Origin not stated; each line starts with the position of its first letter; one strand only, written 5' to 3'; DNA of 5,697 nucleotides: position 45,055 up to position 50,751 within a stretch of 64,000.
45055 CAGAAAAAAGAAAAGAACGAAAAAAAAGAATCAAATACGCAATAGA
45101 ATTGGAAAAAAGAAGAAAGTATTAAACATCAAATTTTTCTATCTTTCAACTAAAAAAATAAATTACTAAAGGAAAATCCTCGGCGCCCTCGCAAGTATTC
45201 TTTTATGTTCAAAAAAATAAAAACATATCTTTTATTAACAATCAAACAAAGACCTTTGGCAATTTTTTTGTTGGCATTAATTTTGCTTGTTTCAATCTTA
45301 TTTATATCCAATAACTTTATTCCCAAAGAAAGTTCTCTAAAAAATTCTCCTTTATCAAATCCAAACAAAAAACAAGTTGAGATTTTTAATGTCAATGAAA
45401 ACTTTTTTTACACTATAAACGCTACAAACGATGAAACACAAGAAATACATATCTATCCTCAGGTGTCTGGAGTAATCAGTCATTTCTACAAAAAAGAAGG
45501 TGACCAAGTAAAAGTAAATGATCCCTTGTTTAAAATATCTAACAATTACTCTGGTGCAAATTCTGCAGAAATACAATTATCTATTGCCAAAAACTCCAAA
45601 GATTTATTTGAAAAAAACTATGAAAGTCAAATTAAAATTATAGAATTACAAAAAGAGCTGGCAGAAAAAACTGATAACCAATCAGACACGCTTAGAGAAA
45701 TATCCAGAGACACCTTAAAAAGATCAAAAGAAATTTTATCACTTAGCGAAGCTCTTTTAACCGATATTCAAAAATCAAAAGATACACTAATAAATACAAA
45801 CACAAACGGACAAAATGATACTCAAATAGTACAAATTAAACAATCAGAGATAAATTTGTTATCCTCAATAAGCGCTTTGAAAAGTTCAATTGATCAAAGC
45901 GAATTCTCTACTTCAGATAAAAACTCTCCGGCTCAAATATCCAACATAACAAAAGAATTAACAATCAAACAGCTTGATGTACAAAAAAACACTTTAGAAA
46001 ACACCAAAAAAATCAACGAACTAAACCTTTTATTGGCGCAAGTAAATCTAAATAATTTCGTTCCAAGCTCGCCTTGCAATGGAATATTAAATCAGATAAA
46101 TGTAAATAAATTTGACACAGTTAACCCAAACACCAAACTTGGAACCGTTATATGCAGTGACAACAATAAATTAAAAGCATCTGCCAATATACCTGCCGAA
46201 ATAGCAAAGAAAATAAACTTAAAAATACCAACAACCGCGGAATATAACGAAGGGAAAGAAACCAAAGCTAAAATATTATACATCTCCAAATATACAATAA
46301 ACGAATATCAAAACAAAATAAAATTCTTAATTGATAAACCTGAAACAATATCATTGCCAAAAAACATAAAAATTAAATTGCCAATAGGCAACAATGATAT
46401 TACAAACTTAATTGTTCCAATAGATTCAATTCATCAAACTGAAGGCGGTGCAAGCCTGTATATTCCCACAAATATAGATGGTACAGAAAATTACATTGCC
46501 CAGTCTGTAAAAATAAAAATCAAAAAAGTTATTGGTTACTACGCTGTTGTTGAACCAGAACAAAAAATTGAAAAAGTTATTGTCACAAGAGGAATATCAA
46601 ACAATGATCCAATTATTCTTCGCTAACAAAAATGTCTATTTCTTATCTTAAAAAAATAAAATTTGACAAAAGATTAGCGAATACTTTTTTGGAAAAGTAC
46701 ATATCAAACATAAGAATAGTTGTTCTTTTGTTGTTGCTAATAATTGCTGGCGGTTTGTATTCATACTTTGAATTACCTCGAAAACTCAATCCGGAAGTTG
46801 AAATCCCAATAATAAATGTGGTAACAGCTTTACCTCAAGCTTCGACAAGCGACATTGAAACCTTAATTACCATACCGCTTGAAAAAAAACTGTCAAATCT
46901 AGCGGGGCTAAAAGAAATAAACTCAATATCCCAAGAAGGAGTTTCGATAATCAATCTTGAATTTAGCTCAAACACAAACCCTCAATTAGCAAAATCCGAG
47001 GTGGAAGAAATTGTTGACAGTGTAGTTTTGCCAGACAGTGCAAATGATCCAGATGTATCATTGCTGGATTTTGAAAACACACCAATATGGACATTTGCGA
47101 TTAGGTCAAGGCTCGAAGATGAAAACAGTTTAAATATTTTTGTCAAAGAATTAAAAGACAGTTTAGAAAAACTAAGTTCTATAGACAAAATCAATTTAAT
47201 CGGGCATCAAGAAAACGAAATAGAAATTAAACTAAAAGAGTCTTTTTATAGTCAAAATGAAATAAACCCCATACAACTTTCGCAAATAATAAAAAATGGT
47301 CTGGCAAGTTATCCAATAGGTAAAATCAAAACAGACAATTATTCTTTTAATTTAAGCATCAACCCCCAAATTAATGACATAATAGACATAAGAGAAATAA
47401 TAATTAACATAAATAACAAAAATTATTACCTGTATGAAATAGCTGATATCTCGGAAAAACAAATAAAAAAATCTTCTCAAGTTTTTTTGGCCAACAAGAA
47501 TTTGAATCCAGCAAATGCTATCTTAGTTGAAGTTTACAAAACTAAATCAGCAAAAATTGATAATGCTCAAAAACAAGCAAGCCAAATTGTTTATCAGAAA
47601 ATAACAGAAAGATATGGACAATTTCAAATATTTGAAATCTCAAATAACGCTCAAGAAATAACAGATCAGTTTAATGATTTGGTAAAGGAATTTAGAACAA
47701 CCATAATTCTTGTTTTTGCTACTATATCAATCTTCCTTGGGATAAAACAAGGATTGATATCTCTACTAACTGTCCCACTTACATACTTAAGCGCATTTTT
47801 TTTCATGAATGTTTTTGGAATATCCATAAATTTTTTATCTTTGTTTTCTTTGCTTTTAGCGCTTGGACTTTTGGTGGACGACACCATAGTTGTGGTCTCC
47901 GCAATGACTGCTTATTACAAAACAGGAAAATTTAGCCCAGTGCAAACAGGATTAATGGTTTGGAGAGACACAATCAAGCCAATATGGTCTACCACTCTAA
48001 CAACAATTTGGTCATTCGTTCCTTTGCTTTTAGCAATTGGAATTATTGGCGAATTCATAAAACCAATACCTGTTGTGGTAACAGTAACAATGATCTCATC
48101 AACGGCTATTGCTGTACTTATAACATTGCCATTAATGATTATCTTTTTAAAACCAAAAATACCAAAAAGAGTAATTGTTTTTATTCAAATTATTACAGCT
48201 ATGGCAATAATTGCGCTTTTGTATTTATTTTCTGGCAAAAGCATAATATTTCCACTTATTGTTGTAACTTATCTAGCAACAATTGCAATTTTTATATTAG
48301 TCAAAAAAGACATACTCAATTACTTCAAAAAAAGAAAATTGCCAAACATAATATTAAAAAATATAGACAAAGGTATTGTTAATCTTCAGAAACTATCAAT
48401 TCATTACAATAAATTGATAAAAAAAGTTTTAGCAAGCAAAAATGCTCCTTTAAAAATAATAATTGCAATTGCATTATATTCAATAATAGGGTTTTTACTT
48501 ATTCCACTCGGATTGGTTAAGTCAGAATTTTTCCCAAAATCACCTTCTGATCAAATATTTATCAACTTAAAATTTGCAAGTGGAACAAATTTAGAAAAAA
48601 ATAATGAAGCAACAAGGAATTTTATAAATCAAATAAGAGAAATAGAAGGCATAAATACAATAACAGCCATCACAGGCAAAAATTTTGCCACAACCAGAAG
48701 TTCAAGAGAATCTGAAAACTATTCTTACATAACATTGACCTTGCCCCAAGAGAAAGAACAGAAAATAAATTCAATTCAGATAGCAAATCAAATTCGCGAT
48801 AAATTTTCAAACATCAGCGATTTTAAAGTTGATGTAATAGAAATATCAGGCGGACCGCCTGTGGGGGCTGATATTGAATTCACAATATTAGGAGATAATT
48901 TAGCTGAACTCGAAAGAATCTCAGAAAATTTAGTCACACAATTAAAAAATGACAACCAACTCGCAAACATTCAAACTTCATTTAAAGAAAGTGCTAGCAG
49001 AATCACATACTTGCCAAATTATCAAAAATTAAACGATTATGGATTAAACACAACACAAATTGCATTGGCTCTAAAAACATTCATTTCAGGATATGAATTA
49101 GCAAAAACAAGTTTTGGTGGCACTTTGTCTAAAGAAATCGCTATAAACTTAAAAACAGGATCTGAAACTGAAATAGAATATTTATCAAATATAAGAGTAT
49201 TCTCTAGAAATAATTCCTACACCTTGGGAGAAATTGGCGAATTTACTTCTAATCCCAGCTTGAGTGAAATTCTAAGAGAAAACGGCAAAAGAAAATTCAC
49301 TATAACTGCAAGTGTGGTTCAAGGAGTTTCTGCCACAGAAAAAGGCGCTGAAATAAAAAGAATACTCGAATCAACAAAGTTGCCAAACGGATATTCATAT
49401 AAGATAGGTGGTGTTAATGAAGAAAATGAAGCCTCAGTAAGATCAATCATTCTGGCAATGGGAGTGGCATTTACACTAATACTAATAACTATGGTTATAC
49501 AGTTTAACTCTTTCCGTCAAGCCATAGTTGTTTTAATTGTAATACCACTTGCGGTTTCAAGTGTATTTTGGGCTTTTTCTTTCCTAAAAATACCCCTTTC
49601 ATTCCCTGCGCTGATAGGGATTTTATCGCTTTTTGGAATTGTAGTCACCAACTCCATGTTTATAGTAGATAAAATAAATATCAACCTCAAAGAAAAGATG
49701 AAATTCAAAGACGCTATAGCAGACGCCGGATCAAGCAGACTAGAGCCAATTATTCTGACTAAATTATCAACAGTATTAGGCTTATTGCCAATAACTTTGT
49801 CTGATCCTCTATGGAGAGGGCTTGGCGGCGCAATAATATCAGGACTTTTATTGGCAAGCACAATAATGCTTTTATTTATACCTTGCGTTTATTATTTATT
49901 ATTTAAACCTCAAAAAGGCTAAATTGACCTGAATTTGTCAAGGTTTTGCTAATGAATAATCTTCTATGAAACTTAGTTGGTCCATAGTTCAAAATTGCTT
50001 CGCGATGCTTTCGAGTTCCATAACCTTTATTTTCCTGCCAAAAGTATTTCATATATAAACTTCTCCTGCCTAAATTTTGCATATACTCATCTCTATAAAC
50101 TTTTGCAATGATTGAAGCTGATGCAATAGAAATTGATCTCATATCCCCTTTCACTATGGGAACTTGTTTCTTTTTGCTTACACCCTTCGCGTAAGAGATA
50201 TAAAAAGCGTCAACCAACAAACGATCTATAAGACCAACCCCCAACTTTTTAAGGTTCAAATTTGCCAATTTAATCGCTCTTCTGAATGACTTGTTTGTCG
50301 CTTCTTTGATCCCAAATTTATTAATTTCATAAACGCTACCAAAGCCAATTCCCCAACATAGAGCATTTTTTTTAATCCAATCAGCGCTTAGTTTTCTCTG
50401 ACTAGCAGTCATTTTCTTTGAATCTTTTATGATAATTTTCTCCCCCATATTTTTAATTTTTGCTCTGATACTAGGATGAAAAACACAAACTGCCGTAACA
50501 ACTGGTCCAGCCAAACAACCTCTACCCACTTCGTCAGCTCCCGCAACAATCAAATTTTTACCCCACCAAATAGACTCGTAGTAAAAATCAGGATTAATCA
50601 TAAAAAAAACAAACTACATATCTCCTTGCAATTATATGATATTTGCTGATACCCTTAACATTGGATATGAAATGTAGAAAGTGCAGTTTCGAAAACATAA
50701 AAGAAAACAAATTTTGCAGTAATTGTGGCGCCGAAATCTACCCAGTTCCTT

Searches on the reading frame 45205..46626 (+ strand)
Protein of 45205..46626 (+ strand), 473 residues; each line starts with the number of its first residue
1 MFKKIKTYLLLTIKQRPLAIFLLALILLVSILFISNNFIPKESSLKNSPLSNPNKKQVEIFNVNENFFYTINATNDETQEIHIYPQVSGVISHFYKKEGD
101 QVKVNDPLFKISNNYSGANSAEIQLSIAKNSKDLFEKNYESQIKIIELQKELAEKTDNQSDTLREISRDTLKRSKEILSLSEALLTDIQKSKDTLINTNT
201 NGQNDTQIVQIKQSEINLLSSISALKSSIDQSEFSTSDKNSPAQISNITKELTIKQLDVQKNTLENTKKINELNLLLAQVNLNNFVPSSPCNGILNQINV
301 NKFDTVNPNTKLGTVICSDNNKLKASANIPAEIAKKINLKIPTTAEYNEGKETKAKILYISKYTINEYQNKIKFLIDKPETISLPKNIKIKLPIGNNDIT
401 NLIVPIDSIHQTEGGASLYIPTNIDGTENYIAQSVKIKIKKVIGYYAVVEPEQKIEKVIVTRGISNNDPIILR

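Call 6: search_protein_families(library=pfam, proteins=[window:45205-46626:+], max_evalue=0.1)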
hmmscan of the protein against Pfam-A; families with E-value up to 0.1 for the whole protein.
window:45205-46626:+ (473 aa): 3 families
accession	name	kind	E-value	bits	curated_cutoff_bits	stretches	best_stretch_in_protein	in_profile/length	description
PF16576.10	HlyD_D23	-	2.2e-08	34.1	30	2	43-113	71-141/214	Barrel-sandwich domain of CusB or HlyD membrane-fusion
PF13437.12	HlyD_3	-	2.4e-07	31.9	22.2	1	289-377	4-92/106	HlyD family secretion protein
PF00364.28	Biotin_lipoyl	-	0.0029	17.8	22.1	1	82-111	44-73/73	Biotin-requiring enzyme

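Call 7: search_protein_families(library=ncbifam, proteins=[window:45205-46626:+], max_evalue=0.1)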
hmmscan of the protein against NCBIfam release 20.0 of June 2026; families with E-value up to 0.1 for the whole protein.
window:45205-46626:+ (473 aa): 11 families
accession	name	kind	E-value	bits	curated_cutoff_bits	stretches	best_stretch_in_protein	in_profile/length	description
TIGR01730.1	RND_mfp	subfamily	8.1e-15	54.6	94.9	2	254-465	104-311/322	efflux RND transporter periplasmic adaptor subunit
TIGR00999.1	8a0102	subfamily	1.6e-08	34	319.3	1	278-461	86-265/271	CzcB/NccB family metal efflux transporter periplasmic adaptor subunit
TIGR00998.1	8a0101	subfamily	1.2e-06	27.7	390.8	1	74-320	36-240/334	EmrA/EmrK family multidrug efflux transporter periplasmic adaptor subunit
TIGR01347.1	sucB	equivalog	5e-05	22.7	378.65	2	80-184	43-152/404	dihydrolipoyllysine-residue succinyltransferase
NF007785.0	PRK10476.1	equivalog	0.00011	21.2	376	1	78-178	46-144/347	multidrug transporter subunit MdtN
TIGR01843.1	type_I_hlyD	subfamily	0.0011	18.1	208.65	1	78-260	41-224/422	HlyD family type I secretion periplasmic adaptor subunit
NF004309.0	PRK05704.1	equivalog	0.0026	17.2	449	0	80-169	45-139/408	2-oxoglutarate dehydrogenase complex dihydrolipoyllysine-residue succinyltransferase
TIGR02927.1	SucB_Actino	equivalog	0.0098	14.7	423.45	0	277-338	39-98/579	2-oxoglutarate dehydrogenase, E2 component, dihydrolipoamide succinyltransferase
NF045904.1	RND-peri-MexE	equivalog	0.025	13.5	714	1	76-123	59-106/390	multidrug efflux RND transporter periplasmic adaptor subunit MexE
TIGR02172.1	Fb_sc_TIGR02172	paralog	0.035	13.9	228.2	1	309-380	79-150/226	TIGR02172 family protein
NF004173.0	PRK05641.1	equivalog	0.041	14.4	199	0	247-310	86-147/153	putative acetyl-CoA carboxylase biotin carboxyl carrier protein subunit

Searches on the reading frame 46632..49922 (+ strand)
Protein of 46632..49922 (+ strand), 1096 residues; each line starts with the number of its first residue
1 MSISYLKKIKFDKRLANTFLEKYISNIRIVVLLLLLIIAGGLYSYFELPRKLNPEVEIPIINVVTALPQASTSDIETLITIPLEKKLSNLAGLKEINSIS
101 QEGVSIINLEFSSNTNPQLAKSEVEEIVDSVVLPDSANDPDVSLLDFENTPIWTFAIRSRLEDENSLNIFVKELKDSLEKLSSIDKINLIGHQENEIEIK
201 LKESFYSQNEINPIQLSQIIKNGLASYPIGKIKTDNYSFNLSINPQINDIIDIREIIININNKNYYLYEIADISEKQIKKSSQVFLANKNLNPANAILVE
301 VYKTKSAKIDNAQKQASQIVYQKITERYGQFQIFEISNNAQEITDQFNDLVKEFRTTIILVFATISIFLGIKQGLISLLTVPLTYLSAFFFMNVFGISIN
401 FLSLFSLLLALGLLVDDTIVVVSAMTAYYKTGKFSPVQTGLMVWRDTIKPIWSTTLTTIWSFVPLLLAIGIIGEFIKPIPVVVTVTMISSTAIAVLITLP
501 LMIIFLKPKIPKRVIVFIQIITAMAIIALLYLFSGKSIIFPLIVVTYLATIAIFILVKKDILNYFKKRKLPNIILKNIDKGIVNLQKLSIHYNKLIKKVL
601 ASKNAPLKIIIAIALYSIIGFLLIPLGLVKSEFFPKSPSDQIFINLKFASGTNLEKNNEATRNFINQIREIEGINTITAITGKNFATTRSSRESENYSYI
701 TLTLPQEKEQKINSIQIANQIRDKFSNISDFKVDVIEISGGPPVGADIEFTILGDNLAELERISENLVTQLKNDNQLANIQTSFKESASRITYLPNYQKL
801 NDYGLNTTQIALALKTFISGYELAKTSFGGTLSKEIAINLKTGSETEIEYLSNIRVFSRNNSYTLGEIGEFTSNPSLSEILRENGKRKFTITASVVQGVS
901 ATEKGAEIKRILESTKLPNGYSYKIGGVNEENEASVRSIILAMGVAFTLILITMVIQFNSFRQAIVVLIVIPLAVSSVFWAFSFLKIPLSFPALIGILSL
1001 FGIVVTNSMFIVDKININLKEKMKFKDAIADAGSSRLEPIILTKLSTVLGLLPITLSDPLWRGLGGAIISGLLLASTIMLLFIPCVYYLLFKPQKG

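Call 6: search_protein_families(library=pfam, proteins=[window:46632-49922:+], max_evalue=0.1)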
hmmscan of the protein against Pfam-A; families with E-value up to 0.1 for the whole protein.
window:46632-49922:+ (1096 aa): 2 families
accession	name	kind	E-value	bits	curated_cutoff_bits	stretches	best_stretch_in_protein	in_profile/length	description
PF00873.25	ACR_tran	-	4.9e-140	468.6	28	2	585-1090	509-1020/1021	AcrB/AcrD/AcrF family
PF03176.21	MMPL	-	7.3e-06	25.6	20.5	1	865-1089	64-301/333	MMPL family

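Call 11: find_related_loci(query=window:46632-49919:+, collection=genome_contigs, flank=10000)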
Query window:46632-49919:+ (1096 aa) in genome_contigs; peptide patterns used: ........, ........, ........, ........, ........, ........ (x = any residue, [..] = any of these).
139 stretches matched a pattern; 7 encode a relative of the query (tblastn E <= 1e-3); 7 distinct loci.
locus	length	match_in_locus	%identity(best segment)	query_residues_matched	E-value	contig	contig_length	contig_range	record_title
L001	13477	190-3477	99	1-1096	0e+0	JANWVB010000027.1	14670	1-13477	MAG: Patescibacteria group bacterium isolate SKYG105 NODE_27_length_14670_cov_2.685123, whole genome shotgun sequence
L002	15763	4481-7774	47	4-1091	0e+0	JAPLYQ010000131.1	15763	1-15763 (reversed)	MAG: Candidatus Roizmanbacteria bacterium isolate LacPavin_0920_WC57_MAG_37_8 LacPavin_0920_WC57_scaffold_521585, whole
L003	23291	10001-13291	47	1-1095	0e+0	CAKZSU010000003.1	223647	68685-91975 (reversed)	MAG: uncultured Patescibacteria group bacterium isolate N1_Bin_METABAT__44_1 genome assembly, contig: c_000003456940, wh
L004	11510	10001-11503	23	5-495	3e-28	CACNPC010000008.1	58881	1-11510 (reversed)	MAG: uncultured Pelagibacteraceae bacterium isolate AG-893-J08 genome assembly, contig: AG-893-J08_NODE_8, whole genome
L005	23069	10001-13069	23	24-1087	6e-28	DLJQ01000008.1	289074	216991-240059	MAG TPA_asm: Flavobacteriales bacterium UBA7612 UBA7612_contig_234, whole genome shotgun sequence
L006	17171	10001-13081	24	29-1095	3e-26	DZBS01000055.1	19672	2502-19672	MAG TPA_asm: Draconibacterium orientale isolate SulCav_PC08_66_30_11 SulCav_PC08-66_2018_length_19672_cov_7.527706, whol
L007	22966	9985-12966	22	23-1092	1e-25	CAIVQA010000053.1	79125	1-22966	MAG: uncultured Francisellaceae bacterium isolate AlinenLipids_bin-3321 genome assembly, contig: bin-3321:053/115, whole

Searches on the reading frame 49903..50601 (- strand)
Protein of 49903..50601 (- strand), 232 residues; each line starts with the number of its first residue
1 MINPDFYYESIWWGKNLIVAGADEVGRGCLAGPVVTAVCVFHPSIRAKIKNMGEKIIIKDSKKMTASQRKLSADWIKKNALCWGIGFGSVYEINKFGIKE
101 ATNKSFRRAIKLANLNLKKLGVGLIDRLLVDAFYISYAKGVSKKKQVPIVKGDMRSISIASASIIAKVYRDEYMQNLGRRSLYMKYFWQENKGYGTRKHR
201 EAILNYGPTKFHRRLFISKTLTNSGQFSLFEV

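Call 6: search_protein_families(library=pfam, proteins=[window:49903-50601:-], max_evalue=0.1)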
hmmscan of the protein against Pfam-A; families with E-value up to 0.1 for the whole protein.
window:49903-50601:- (232 aa): 1 family
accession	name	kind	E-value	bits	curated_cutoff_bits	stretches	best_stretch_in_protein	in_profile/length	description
PF01351.25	RNase_HII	-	1.3e-31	110.5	25.8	1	20-217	1-197/199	Ribonuclease HII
